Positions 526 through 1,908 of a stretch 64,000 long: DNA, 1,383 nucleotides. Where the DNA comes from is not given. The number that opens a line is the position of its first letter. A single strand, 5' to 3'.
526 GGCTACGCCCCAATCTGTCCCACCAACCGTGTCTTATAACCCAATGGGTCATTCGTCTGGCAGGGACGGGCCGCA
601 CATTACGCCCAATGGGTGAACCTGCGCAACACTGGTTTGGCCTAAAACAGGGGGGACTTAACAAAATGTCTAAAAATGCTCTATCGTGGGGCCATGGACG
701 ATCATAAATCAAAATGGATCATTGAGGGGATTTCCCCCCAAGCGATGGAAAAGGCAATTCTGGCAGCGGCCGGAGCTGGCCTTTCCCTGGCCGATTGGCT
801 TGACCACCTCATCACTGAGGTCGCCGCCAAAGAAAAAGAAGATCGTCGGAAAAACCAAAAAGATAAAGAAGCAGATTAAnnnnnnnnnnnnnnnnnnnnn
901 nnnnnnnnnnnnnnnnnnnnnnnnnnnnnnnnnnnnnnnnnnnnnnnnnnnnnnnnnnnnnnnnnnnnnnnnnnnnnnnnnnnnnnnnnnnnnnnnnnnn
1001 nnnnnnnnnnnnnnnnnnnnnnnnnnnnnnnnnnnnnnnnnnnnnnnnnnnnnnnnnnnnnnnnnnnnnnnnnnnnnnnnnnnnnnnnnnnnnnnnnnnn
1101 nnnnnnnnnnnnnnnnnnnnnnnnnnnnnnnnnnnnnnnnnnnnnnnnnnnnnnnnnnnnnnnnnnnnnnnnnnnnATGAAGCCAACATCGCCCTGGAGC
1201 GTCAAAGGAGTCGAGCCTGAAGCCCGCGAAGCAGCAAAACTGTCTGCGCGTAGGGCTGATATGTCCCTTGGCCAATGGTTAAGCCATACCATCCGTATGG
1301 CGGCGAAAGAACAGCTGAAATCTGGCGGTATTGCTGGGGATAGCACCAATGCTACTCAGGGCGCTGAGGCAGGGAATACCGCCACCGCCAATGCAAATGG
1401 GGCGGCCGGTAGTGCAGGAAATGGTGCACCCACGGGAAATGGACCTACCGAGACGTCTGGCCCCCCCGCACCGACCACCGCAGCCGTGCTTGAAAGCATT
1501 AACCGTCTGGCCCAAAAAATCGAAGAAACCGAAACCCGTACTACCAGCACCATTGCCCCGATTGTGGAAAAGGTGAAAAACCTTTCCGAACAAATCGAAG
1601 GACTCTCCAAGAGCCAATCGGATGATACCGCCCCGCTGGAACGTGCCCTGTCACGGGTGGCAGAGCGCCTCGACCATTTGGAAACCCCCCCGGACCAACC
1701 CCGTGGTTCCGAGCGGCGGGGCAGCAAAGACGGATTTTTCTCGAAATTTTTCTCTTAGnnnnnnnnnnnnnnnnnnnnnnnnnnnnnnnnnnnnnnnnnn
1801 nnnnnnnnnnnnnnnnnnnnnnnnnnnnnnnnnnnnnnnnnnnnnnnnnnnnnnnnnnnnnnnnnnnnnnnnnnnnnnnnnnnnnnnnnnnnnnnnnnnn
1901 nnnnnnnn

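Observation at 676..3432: Three tandem genes share one PodJ-type N-terminal motif: candidate modular polarity/scaffold system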

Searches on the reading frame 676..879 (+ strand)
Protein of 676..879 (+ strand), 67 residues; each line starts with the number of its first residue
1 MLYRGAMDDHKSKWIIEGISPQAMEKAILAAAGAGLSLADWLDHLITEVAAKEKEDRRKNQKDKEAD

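Call 3: search_protein_families(library=pfam, proteins=[window:676-879:+], max_evalue=1)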
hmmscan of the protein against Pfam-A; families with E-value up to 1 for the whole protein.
window:676-879:+ (67 aa): 0 families

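Call 4: search_protein_families(library=ncbifam, proteins=[window:676-879:+], max_evalue=1)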
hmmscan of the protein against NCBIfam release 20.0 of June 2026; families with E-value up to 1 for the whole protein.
window:676-879:+ (67 aa): 1 family
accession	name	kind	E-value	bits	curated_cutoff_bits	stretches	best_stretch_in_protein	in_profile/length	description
NF047738.1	antiphage_MADS2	equivalog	0.051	11.8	720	1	13-64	321-372/654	methylation-associated defense system DNA methyltransferase MAD2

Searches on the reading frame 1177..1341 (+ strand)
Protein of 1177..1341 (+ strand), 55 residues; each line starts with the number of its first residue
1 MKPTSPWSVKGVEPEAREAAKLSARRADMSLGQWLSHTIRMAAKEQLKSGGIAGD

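Call 36: predict_structure(alignment_id=A4)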
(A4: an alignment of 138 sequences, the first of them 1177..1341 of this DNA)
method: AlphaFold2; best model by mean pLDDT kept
length: 55 residues; sequences in the alignment: 138
mean_pLDDT: 81.9   pTM: 0.60
mean pLDDT of the five models: 81.9, 81.0, 80.7, 78.1, 76.2
residues with pLDDT >= 90: 28; 70-90: 15; 50-70: 10; < 50: 2
segments of 3 or more residues with pLDDT < 50: none
pLDDT, mean of each block of 10 residues (from residue 1): 64 90 94 91 86 52
secondary structure, 60 per line:
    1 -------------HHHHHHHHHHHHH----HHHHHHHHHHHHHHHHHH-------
elements in order: H14-26 H31-48

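Call 40: fold_search(model_id=the predicted structure, library=pdb)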
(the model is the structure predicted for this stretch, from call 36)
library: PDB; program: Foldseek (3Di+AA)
matches with E <= 10: 76; with E <= 0.001: 0
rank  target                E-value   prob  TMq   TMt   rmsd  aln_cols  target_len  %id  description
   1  7e4j_A                5.0e-01  0.97  0.62  0.76   1.3        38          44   24  X-ray crystal structure of VapB12 antitoxin from mycobacterium tuberculosis in space group P41. (released 2022-02-16)
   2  7ak7_E                8.8e-01  0.85  0.68  0.54   3.2        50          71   20  Structure of Salmonella TacT2 toxin bound to TacA2 antitoxin (released 2021-08-18)
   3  7f37_D                1.0e+00  0.66  0.61  0.40   4.6        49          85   18  Crystal structure of AtaT2-AtaR2 complex (released 2021-12-22)
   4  1myl_A                1.1e+00  0.82  0.61  0.72   2.0        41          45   15  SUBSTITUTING HYDROPHOBIC RESIDUES FOR A BURIED SALT BRIDGE ENHANCES PROTEIN STABILITY BUT DOES NOT REDUCE CONFORMATION (released 1995-01-26)
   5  1myl_E                1.3e+00  0.72  0.58  0.74   2.1        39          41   15  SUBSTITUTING HYDROPHOBIC RESIDUES FOR A BURIED SALT BRIDGE ENHANCES PROTEIN STABILITY BUT DOES NOT REDUCE CONFORMATION (released 1995-01-26)
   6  3ft7_A                1.3e+00  0.47  0.49  0.58   3.2        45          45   18  Crystal structure of an extremely stable dimeric protein from sulfolobus islandicus (released 2009-10-20)
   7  1bdv_D                1.4e+00  0.63  0.63  0.68   3.1        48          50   14  ARC FV10 COCRYSTAL (released 1999-01-06)
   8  6sbx_A                1.4e+00  0.38  0.52  0.52   3.5        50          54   24  CdbA Form Two (released 2020-04-22)
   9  8u12_A                1.5e+00  0.82  0.68  0.73   1.5        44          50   18  Crystal Structure of Antitoxin Protein Rv0298 of Type II Toxin-antitoxin Systems from Mycobacterium tuberculosis (released 2023-09-27)
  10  6sbx_C                1.5e+00  0.54  0.57  0.57   3.2        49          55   22  CdbA Form Two (released 2020-04-22)
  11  7nyw_I                1.7e+00  0.77  0.68  0.30   1.9        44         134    9  Cryo-EM structure of the MukBEF-MatP-DNA head module (released 2021-07-07)
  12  1bdv_B                1.7e+00  0.66  0.69  0.71   3.7        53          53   17  ARC FV10 COCRYSTAL (released 1999-01-06)
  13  6kyt_Q                1.7e+00  0.66  0.61  0.48   2.5        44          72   23  The structure of the M. tb toxin MazEF-mt1 complex (released 2020-08-05)
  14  1bdv_C                1.7e+00  0.38  0.50  0.60   3.2        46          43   17  ARC FV10 COCRYSTAL (released 1999-01-06)
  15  2jxg_A                1.7e+00  0.35  0.48  0.56   3.8        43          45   19  Solution Structure of the DNA Binding domain of Proline Utilization A (PutA) (released 2008-02-19)
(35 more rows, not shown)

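Call 79: search_protein_representatives(alignment_id=A4)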
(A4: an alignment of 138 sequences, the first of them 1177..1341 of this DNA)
Query: 138 sequences, 53 profile positions. Proteins with E-value up to 0.001 (for the whole library): 3631; up to 1e-10: 1458; up to 1e-30: 0. The best 150 are listed.
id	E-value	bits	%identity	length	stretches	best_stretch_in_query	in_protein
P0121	1.0e-28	114.8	-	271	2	3-52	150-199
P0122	6.1e-26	105.9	-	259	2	6-51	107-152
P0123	8.1e-23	95.9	-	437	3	10-43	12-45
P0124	9.9e-23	95.6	-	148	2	2-48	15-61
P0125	1.0e-22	95.6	-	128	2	3-49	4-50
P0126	1.6e-22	94.9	-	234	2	2-50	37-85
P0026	2.0e-21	91.4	-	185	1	2-51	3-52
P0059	2.2e-21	91.3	-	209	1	2-50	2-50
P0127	3.4e-21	90.7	-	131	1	2-51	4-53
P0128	3.9e-21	90.5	-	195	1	3-48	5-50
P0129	6.1e-21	89.8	-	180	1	3-50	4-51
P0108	6.5e-21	89.8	-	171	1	4-52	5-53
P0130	6.6e-21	89.7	-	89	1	2-49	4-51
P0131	8.6e-21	89.4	-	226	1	3-48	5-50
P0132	1.1e-20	89.0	-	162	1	2-51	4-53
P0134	1.3e-20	88.8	-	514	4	14-50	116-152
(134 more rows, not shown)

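Call 81: search_protein_families(library=pfam, proteins=[P0123, P0134, P0121, P0122], max_evalue=0.001)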
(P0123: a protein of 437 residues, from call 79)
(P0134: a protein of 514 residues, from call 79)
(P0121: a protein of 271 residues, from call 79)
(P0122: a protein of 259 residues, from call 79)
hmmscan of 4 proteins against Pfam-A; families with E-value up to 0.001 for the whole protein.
P0123 (437 aa): 3 families
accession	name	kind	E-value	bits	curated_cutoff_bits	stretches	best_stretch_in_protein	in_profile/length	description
PF17762.8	HTH_ParB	-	2.5e-34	117.9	22.6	1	278-373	2-100/102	ParB HTH domain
PF02195.25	ParB_N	-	2.7e-29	101.5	26.3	1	182-274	4-94/95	ParB N-terminal domain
PF23552.2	ParB_C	-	7.8e-09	35.3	23.8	1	386-434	1-50/50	ParB dimerisation domain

P0134 (514 aa): 3 families
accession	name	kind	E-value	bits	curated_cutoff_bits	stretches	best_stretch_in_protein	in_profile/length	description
PF17762.8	HTH_ParB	-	2.8e-33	114.5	22.6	1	356-451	2-100/102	ParB HTH domain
PF02195.25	ParB_N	-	3.1e-29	101.3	26.3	1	261-352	5-94/95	ParB N-terminal domain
PF23552.2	ParB_C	-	9.9e-08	31.8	23.8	1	465-511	3-50/50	ParB dimerisation domain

P0121 (271 aa): 0 families

P0122 (259 aa): 0 families

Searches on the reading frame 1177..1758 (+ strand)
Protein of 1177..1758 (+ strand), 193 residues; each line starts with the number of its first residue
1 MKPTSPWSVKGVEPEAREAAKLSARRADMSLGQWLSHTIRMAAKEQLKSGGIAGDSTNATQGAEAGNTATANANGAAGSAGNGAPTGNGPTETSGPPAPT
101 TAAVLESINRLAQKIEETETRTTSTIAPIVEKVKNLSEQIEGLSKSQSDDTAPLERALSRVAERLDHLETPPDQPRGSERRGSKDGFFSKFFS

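Call 3: search_protein_families(library=pfam, proteins=[window:1177-1758:+], max_evalue=1)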
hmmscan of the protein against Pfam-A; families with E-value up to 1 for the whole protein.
window:1177-1758:+ (193 aa): 9 families
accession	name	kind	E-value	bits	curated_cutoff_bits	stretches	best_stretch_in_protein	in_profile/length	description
PF23742.1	VBS_C3G9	-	0.076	13.5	27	1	106-168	16-80/120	C3G9 VBS-like domain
PF01519.22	DUF16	-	0.12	13.2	40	1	108-170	50-104/104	Protein of unknown function DUF16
PF02403.27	Seryl_tRNA_N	-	0.15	12.7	28.2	1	106-161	50-104/108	Seryl-tRNA synthetase N-terminal domain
PF24073.1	DUF7365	-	0.16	12.6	27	1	122-145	69-92/101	Coiled-coil region of unknown function (DUF7365)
PF10037.15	MRP-S27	-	0.17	11.2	25.9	1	103-152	285-334/393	Mitochondrial 28S ribosomal protein S27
PF03148.19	Tektin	-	0.17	11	34.3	1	103-165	244-306/383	Tektin family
PF02646.22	RmuC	-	0.18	11.3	26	1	106-168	222-284/291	RmuC family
PF23991.1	DUF7310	-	0.21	12.6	40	0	147-170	28-51/83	Coiled-coil region of unknown function (DUF7310)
PF01601.21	CoV_S2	-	0.36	9.8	40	1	105-170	212-277/521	Coronavirus spike glycoprotein S2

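Call 4: search_protein_families(library=ncbifam, proteins=[window:1177-1758:+], max_evalue=1)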
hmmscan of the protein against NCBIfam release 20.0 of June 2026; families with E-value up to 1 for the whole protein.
window:1177-1758:+ (193 aa): 5 families
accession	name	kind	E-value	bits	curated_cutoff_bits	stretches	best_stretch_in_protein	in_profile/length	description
NF041022.1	rodlin_AB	equivalog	0.00026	21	75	1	64-148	22-108/134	rodlin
NF045487.1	ASRP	equivalog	0.051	12.2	300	1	109-169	361-428/593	archaea-specific SMC-related protein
TIGR03600.1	phage_DnaB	exception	0.076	12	498.65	1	106-167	104-166/421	phage replicative helicase, DnaB family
TIGR00414.1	serS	equivalog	0.17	10.9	301.65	1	107-163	52-108/418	serine--tRNA ligase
TIGR03348.1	VI_IcmF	equivalog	0.17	9.7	388.15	1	57-159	795-896/1168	type VI secretion system membrane subunit TssM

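Call 12: find_homologous_proteins(query=window:1177-1758:+)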
Query window:1177-1758:+ (193 aa): 207 proteins with E <= 0.001 among 1082 candidates; the best 120 are listed.
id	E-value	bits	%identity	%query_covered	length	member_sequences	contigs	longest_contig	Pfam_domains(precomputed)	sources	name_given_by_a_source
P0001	4.7e-116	403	99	100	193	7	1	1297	-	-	-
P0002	2.5e-47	179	54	100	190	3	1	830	-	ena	-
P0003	3.8e-46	175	54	100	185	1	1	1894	-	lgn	-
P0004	4.7e-45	172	56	100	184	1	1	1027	-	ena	-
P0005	4.0e-44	169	51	100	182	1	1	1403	-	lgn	-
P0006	7.2e-44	168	53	100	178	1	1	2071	-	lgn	-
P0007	1.8e-43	167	47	100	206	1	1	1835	-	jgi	jgi:localization factor PodJL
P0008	1.7e-42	164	46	100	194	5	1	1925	-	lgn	-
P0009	8.7e-42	161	54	100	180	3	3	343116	-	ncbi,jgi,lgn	jgi:localization factor PodJL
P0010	1.3e-41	161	49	100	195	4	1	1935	-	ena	-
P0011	6.3e-41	158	54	100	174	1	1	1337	-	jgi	jgi:localization factor PodJL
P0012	1.4e-40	157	50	100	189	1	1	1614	-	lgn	-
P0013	2.1e-40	157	45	100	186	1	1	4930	-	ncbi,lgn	-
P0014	5.6e-40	155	47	100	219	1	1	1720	-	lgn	-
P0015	9.2e-40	155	49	100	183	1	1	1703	-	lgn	-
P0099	4.6e-30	123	47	97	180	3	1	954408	-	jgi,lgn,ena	-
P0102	7.8e-30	122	41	98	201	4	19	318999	-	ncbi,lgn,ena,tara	tara:strand:- start:2275 stop:2880 length:606 start_codon:yes stop_codon:yes gene_type:complete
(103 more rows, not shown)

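Call 13: find_encoding_contigs(protein=P0009, flank=6000, max_places=2)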
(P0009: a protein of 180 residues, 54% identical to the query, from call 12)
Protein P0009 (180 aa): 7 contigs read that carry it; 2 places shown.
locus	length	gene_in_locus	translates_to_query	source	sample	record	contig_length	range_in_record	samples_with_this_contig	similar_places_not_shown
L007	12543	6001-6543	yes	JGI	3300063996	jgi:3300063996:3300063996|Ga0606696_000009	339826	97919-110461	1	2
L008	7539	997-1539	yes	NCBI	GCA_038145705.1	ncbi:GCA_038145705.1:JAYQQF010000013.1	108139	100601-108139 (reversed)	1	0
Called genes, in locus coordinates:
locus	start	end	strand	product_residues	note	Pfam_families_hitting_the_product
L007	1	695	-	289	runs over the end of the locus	PF13452:FAS1_DH_region (weak), PF27832:Htd2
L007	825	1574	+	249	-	PF01925:TauE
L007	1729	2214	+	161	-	PF22381:Staph_reg_Sar_Rot, PF12802:MarR_2, PF01047:MarR, PF13463:HTH_27 (weak)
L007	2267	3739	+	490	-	PF01977:UbiD, PF20696:UbiD_C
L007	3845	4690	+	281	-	PF02798:GST_N, PF13409:GST_N_2, PF13417:GST_N_3, PF13410:GST_C_2 (faint)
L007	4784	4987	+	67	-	-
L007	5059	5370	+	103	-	-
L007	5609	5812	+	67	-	-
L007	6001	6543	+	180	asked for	-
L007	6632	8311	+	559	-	PF08238:Sel1, PF01471:PG_binding_1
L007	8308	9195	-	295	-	PF00288:GHMP_kinases_N, PF08544:GHMP_kinases_C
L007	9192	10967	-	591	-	PF07719:TPR_2 (faint), PF13371:TPR_9 (faint), PF13428:TPR_14 (faint), PF09976:TPR_21 (faint), PF13431:TPR_17 (faint), PF14559:TPR_19 (faint), PF13424:TPR_12 (weak), PF13432:TPR_16 (weak), +6 more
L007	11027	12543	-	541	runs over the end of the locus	PF00890:FAD_binding_2 (faint), PF01266:DAO (faint), PF07992:Pyr_redox_2 (weak), PF13450:NAD_binding_8 (weak), PF21162:ETFQO_UQ-bd, PF05187:Fer4_ETF_QO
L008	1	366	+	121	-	?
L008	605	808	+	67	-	-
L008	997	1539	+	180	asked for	-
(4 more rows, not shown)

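Call 14: find_encoding_contigs(protein=P0099, flank=6000, max_places=2)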
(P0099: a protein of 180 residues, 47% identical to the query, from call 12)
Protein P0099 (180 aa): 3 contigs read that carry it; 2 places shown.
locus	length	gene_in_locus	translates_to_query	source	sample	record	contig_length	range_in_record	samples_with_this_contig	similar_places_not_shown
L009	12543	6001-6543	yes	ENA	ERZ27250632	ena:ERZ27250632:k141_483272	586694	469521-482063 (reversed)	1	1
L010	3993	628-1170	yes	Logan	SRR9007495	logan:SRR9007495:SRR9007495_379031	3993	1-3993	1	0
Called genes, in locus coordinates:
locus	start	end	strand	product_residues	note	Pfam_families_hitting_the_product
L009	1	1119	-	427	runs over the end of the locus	PF00355:Rieske, PF19301:LigXa_C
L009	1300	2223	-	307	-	PF00126:HTH_1, PF03466:LysR_substrate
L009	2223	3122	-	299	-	PF00126:HTH_1, PF03466:LysR_substrate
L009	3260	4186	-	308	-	PF00126:HTH_1, PF03466:LysR_substrate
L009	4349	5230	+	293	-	PF01522:Polysacc_deac_1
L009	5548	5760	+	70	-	-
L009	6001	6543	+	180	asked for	-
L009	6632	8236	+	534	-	PF08238:Sel1, PF01471:PG_binding_1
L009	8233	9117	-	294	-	PF00288:GHMP_kinases_N, PF08544:GHMP_kinases_C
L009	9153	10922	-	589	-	PF12569:NatA_aux_su (faint), PF03704:BTAD (faint), PF07719:TPR_2 (faint), PF09976:TPR_21 (faint), PF14559:TPR_19 (weak), PF00515:TPR_1 (weak), PF13414:TPR_11, PF13432:TPR_16 (weak), +9 more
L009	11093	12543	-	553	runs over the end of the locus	PF01266:DAO (faint), PF01946:Thi4 (faint), PF13450:NAD_binding_8 (weak), PF21162:ETFQO_UQ-bd, PF05187:Fer4_ETF_QO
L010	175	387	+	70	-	-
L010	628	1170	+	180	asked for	-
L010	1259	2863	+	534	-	PF08238:Sel1, PF01471:PG_binding_1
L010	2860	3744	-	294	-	PF00288:GHMP_kinases_N, PF08544:GHMP_kinases_C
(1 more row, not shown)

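Call 15: find_encoding_contigs(protein=P0102, flank=6000, max_places=2)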
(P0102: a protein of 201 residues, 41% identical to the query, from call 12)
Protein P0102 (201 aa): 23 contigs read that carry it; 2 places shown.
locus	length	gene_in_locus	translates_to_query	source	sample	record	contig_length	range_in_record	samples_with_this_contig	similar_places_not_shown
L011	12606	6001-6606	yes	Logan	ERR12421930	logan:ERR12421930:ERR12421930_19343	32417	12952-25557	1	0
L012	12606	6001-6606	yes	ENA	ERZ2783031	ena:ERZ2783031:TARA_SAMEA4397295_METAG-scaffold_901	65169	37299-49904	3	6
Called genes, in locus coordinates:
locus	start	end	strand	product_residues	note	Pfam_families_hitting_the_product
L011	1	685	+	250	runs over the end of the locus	PF00005:ABC_tran, PF13304:AAA_21 (faint)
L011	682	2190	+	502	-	PF04069:OpuAC, PF00528:BPD_transp_1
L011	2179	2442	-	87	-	PF01206:TusA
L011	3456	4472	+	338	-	PF03102:NeuB, PF08666:SAF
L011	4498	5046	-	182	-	PF13302:Acetyltransf_3, PF00583:Acetyltransf_1 (weak)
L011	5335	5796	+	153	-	-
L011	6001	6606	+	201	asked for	-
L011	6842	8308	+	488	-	PF08238:Sel1, PF01471:PG_binding_1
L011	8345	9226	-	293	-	PF00288:GHMP_kinases_N, PF08544:GHMP_kinases_C (weak)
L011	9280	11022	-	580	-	PF09976:TPR_21 (faint), PF13174:TPR_6 (faint), PF13424:TPR_12 (weak), PF00515:TPR_1 (weak), PF07719:TPR_2 (weak), PF13432:TPR_16 (weak), PF13371:TPR_9 (weak), PF13414:TPR_11, +10 more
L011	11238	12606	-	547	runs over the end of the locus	PF00890:FAD_binding_2 (faint), PF01266:DAO (faint), PF01946:Thi4 (weak), PF13450:NAD_binding_8 (weak), PF21162:ETFQO_UQ-bd, PF05187:Fer4_ETF_QO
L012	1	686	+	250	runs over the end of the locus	PF00005:ABC_tran, PF13304:AAA_21 (faint)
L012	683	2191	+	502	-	PF04069:OpuAC, PF00528:BPD_transp_1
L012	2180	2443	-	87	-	PF01206:TusA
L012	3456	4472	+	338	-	PF03102:NeuB, PF08666:SAF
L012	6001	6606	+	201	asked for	-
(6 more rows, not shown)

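Call 22: find_related_loci(query=A3, collection=genome_contigs, flank=5000)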
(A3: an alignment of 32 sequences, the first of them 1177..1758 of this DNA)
Query A3 (193 aa) in genome_contigs; peptide patterns used: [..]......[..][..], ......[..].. (x = any residue, [..] = any of these).
502 stretches matched a pattern; 253 encode a relative of the query (tblastn E <= 1e-3); the best 80 are kept; 80 distinct loci.
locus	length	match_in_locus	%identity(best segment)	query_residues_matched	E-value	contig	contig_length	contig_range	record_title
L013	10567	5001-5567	55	1-193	3e-58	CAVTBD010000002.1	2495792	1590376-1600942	MAG: uncultured Alphaproteobacteria bacterium isolate MFD02416.bin.1.43 genome assembly, contig: contig_27251, whole gen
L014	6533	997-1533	54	1-193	2e-53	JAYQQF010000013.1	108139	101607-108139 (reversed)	MAG: Alphaproteobacteria bacterium isolate SD3112_S42.concoct.075 NODE_58_length_108139_cov_15.5506, whole genome shotgu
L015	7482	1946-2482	53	1-193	6e-53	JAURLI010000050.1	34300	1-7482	MAG: Alphaproteobacteria bacterium isolate SFB_Oligo_Co_118 k141_2626705, whole genome shotgun sequence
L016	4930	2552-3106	44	1-193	4e-48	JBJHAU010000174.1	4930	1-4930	MAG: Alphaproteobacteria bacterium isolate SF2967_J5348.vamb.042 NODE_18076_length_4930_cov_1.636685, whole genome shotg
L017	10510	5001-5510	48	6-193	4e-41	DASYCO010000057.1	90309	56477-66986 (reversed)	MAG TPA_asm: Alphaproteobacteria bacterium isolate SMAG_U4935 k141_4416741, whole genome shotgun sequence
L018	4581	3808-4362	46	5-193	7e-41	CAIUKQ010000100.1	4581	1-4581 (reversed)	MAG: uncultured beta proteobacterium isolate Kiruna2_bin-4101 genome assembly, contig: bin-4101:100/514, whole genome sh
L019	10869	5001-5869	44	1-176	3e-39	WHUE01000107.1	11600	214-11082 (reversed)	MAG: Alphaproteobacteria bacterium isolate Dino_bin58 NODE_107_length_11600_cov_11.036293, whole genome shotgun sequence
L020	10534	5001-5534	46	6-193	3e-39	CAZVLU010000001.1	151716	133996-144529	MAG TPA_asm: uncultured Rhizobium sp. isolate SRP287051_co2_20 genome assembly, contig: NODE_187_length_151716_cov_12.19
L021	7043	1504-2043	48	6-193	4e-39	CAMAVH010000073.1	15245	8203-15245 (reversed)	MAG: Rhizobium sp. Q54 isolate ME-08apr19-148 genome assembly, contig: ME-08apr19-C8297, whole genome shotgun sequence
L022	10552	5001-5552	44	1-192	2e-38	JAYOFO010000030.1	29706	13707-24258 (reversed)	MAG: Rhodospirillaceae bacterium isolate 139551_S153_metabat_bins_2.tsv.032 NODE_1514_length_29706_cov_25.155745, whole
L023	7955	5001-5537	46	6-193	4e-38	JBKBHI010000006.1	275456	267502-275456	MAG: Alphaproteobacteria bacterium isolate 21H_026.bin.23 NODE_62_length_275456_cov_10.316451, whole genome shotgun sequ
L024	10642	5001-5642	42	5-191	3e-37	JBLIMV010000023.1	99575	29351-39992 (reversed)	MAG: Paracoccaceae bacterium isolate 3300053785_58 Ga0535658_0000141, whole genome shotgun sequence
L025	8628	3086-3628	43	4-193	2e-37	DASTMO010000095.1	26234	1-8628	MAG TPA_asm: Alphaproteobacteria bacterium isolate SMAG_U3718 k141_814244, whole genome shotgun sequence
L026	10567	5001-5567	45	1-192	2e-37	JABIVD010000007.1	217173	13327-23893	MAG: Rhodospirillaceae bacterium isolate SI072_bin63 k141_3071980, whole genome shotgun sequence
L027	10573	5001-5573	45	1-192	2e-37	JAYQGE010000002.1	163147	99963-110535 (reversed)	MAG: Rhodospirillaceae bacterium isolate SD9007_COM_concoct_bins.tsv.127_sub NODE_20_length_163147_cov_18.187318, whole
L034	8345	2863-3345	43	7-193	5e-34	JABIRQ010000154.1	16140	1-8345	MAG: Rhodospirillaceae bacterium isolate SI072_bin169 k141_2911775, whole genome shotgun sequence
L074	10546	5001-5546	31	1-193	1e-16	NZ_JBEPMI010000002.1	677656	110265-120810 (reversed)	Caulobacter sp. 1776 Ga0438590_02, whole genome shotgun sequence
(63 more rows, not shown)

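Call 55: predict_structure(alignment_id=A3)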
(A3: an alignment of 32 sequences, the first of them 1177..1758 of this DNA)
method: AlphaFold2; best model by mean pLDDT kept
length: 193 residues; sequences in the alignment: 32
mean_pLDDT: 70.0   pTM: 0.30
mean pLDDT of the five models: 70.0, 69.0, 69.0, 67.6, 65.4
residues with pLDDT >= 90: 47; 70-90: 60; 50-70: 40; < 50: 46
segments of 3 or more residues with pLDDT < 50: 54-83, 176-186
pLDDT, mean of each block of 10 residues (from residue 1): 54 81 93 90 80 46 37 41 48 69 90 92 92 94 73 73 81 51 50 54
secondary structure, 60 per line:
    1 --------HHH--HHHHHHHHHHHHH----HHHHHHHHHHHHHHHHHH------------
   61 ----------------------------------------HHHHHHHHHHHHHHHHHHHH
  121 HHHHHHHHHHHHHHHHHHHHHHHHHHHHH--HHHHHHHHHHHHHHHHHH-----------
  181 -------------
elements in order: H14-26 H31-48 H101-149 H152-169

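Call 72: search_protein_families(library=pfam, proteins=[L074:4983-7919:+], max_evalue=0.01)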
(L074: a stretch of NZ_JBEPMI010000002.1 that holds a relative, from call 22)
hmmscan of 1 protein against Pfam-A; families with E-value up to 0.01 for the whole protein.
L074:4983-7919:+ (978 aa): 4 families
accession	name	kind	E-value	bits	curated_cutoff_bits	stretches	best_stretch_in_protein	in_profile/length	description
PF08238.18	Sel1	-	1.2e-26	92.5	30.7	3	799-833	1-35/36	Sel1 repeat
PF01471.23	PG_binding_1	-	1.4e-13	51.2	23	1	921-973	5-57/57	Putative peptidoglycan binding domain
PF08823.16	PG_binding_2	-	0.00017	22.2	21.1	1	924-954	21-51/74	Putative peptidoglycan binding domain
PF12081.13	GldM_1st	-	0.0031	18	25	1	339-467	9-133/194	GldM N-terminal domain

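Call 73: search_protein_families(library=ncbifam, proteins=[L074:4983-7919:+], max_evalue=0.01)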
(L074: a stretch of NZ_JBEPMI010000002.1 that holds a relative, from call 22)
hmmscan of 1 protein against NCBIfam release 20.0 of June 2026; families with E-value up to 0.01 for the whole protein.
L074:4983-7919:+ (978 aa): 8 families
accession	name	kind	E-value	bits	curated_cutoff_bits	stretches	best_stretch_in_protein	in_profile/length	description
NF033786.1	phenyl_MerG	equivalog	4.8e-13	49.5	350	1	742-894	44-205/217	phenylmercury resistance protein MerG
NF038194.1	AlgK_TPR_lipo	equivalog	6.8e-12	44.8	700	1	745-895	279-429/448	alginate biosynthesis TPR repeat lipoprotein AlgK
NF047621.1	FlgprotMotXVib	equivalog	3.5e-09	36.4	330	1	757-886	66-194/211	flagellar protein MotX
TIGR03979.1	His_Ser_Rich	equivalog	4.9e-09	36.4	121.65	1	914-975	127-188/190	His-Xaa-Ser repeat protein HxsA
NF045484.1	TransRegExoR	equivalog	9.4e-08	31.6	450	0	822-864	62-104/267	exopolysaccharide production regulator ExoR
TIGR02869.1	spore_SleB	equivalog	0.00033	20.6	236.5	1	924-974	19-69/201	spore cortex-lytic enzyme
NF052377.1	lmo1851_S41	exception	0.00044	19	725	1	918-973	390-445/468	lmo1851 family serine protease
NF004786.0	PRK06132.1-3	equivalog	0.0058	15.5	329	0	917-964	219-266/418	hypothetical protein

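Call 81: search_protein_families(library=pfam, proteins=[L034:8-2641:+], max_evalue=0.001)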
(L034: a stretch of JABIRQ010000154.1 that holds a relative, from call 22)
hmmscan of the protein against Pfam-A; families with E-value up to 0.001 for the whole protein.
L034:8-2641:+ (877 aa): 3 families
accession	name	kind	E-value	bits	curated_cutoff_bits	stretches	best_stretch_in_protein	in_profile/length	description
PF17762.8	HTH_ParB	-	5.4e-33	113.6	22.6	1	719-814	2-100/102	ParB HTH domain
PF02195.25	ParB_N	-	5.2e-29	100.6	26.3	1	624-715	5-94/95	ParB N-terminal domain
PF23552.2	ParB_C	-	1.6e-07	31.1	23.8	1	828-874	3-50/50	ParB dimerisation domain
